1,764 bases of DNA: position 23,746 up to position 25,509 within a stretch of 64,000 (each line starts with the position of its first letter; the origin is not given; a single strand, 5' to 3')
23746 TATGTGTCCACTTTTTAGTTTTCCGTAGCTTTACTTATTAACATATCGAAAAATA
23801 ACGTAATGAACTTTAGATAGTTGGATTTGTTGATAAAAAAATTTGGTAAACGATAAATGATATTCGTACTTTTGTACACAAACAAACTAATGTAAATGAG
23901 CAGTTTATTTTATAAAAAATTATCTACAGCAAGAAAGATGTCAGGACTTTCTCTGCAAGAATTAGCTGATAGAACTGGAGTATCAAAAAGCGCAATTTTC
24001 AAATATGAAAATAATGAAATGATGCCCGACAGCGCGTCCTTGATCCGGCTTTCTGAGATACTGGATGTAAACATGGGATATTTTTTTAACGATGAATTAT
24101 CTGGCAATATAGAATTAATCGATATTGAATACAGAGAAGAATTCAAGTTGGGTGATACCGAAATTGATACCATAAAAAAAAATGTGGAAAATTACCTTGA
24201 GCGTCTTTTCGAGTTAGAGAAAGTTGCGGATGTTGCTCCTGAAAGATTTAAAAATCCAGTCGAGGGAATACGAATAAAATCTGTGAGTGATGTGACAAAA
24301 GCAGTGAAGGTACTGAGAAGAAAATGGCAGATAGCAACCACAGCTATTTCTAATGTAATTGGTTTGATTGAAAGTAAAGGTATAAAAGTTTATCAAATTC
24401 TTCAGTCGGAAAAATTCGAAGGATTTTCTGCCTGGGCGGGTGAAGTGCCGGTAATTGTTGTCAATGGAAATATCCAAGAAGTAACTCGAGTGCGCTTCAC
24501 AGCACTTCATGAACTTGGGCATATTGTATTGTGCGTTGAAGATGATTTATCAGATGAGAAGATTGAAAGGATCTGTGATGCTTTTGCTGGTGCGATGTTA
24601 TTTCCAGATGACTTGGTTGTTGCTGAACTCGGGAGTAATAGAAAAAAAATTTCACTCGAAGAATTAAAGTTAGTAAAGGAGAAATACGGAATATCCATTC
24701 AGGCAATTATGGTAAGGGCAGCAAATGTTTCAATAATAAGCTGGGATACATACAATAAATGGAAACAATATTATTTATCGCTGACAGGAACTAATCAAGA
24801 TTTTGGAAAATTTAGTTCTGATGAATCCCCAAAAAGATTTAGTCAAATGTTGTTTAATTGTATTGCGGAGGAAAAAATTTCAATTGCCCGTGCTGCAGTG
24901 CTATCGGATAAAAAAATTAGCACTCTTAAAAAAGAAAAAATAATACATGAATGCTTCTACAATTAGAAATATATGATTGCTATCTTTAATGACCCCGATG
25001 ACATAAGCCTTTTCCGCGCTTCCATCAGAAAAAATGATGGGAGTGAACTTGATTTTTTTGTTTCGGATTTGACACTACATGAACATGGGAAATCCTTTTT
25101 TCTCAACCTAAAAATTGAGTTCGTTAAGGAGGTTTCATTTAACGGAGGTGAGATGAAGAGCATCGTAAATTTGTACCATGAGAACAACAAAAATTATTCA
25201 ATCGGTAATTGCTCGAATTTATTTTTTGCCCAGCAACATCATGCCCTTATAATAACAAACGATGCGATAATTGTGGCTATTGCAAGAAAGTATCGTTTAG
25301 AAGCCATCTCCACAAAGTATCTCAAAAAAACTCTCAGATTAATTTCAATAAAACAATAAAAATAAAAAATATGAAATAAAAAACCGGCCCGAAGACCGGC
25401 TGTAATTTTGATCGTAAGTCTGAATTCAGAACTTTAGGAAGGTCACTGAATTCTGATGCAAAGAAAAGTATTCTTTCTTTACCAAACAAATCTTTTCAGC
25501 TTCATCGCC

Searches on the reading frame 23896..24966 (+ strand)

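Call 3: search_protein_families(library=pfam, proteins=[window:23896-24966:+], max_evalue=0.1)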
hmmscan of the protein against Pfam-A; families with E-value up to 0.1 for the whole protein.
window:23896-24966:+ (356 aa): 15 families
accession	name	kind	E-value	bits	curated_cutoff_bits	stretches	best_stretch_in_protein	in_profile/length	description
PF01381.28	HTH_3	-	6e-15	55.5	23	1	11-63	3-55/55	Helix-turn-helix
PF06114.19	Peptidase_M78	-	1.4e-13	51.2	22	1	160-274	3-121/123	IrrE N-terminal-like domain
PF12844.13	HTH_19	-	1.3e-11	44.7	30.2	1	7-65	2-60/64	Helix-turn-helix domain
PF13560.12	HTH_31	-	7.8e-05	23.4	27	1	11-58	8-56/64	Helix-turn-helix domain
PF13443.12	HTH_26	-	0.00036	21.2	22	1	14-61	7-55/63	Cro/C1-type HTH DNA-binding domain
PF08279.18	HTH_11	-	0.0015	18.8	25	1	16-36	14-34/55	HTH domain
PF09339.16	HTH_IclR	-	0.0028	17.8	22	1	12-36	13-37/52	IclR helix-turn-helix domain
PF00440.29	TetR_N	-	0.0052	17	24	1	15-37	14-36/47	Bacterial regulatory proteins, tetR family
PF13384.12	HTH_23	-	0.024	14.9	24.6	0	15-36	14-36/50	Homeodomain-like domain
PF12802.13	MarR_2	-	0.025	15.2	27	0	17-34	19-37/61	MarR family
PF00538.25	Linker_histone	-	0.027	15.1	22.4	0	20-37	12-29/74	linker histone H1 and H5 family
PF00376.29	MerR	-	0.03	14.6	28.2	0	21-39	3-21/38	MerR family regulatory protein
PF13413.12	HTH_25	-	0.031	14.5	24.6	1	9-40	2-33/62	Helix-turn-helix domain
PF13412.12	HTH_24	-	0.061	13.4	21.9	0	16-34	16-34/48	Winged helix-turn-helix DNA-binding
PF04760.21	IF2_N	-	0.062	13.5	25.3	0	15-35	1-21/53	Translation initiation factor IF-2, N-terminal region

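Call 4: search_protein_families(library=padloc, proteins=[window:23896-24966:+], max_evalue=0.1)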
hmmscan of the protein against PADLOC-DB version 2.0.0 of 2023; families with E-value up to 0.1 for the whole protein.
window:23896-24966:+ (356 aa): 20 families
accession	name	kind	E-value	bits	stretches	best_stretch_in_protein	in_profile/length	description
PDLC03949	RmrA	-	2.1e-45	153.2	1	7-332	5-317/363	-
PDLC03952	RmrA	-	1.5e-41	140.6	1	4-285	22-309/395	-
PDLC03954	RmrA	-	3.9e-41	139.2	1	6-284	12-296/380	-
PDLC03948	RmrA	-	1.6e-40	137.3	1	7-339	11-349/397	-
PDLC03947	RmrA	-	9.7e-40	134.5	1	4-318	11-331/383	-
PDLC03944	RmrA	-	6.8e-38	128.7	1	7-289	9-294/384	-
PDLC03945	RmrA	-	3.3e-37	126.6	1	7-288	5-303/394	-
PDLC03951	RmrA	-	1.5e-35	121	1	7-290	11-298/400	-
PDLC03955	RmrA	-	3.1e-35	120.1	1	7-332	23-341/371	-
PDLC03946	RmrA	-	4e-33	112.6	1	7-284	5-273/357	-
PDLC03956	RmrA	-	8.8e-28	95.5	1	7-293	11-301/399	-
PDLC03953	RmrA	-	2.4e-27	94.1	1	7-282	8-287/373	-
PDLC03943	RmrA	-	2.1e-24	84.3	1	8-288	6-282/370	-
PDLC03950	RmrA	-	8.9e-24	82.1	1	7-281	5-281/369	-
PDLC04141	capP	-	2e-19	68.1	1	150-278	20-153/242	capP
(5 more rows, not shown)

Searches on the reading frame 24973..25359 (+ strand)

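Call 3: search_protein_families(library=pfam, proteins=[window:24973-25359:+], max_evalue=0.1)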
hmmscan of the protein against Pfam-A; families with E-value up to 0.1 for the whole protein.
window:24973-25359:+ (128 aa): 1 family
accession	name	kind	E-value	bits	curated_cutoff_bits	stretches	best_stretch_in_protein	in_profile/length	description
PF19400.4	DUF5975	-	0.074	13.5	25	1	30-100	51-118/125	Family of unknown function (DUF5975)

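Call 4: search_protein_families(library=padloc, proteins=[window:24973-25359:+], max_evalue=0.1)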
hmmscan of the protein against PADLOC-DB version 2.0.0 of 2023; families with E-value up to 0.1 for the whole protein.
window:24973-25359:+ (128 aa): 0 families

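Call 42: search_protein_families(library=ncbifam, proteins=[window:24973-25356:+], max_evalue=0.01)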
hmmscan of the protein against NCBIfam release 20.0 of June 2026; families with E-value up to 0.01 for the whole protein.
window:24973-25356:+ (128 aa): 0 families
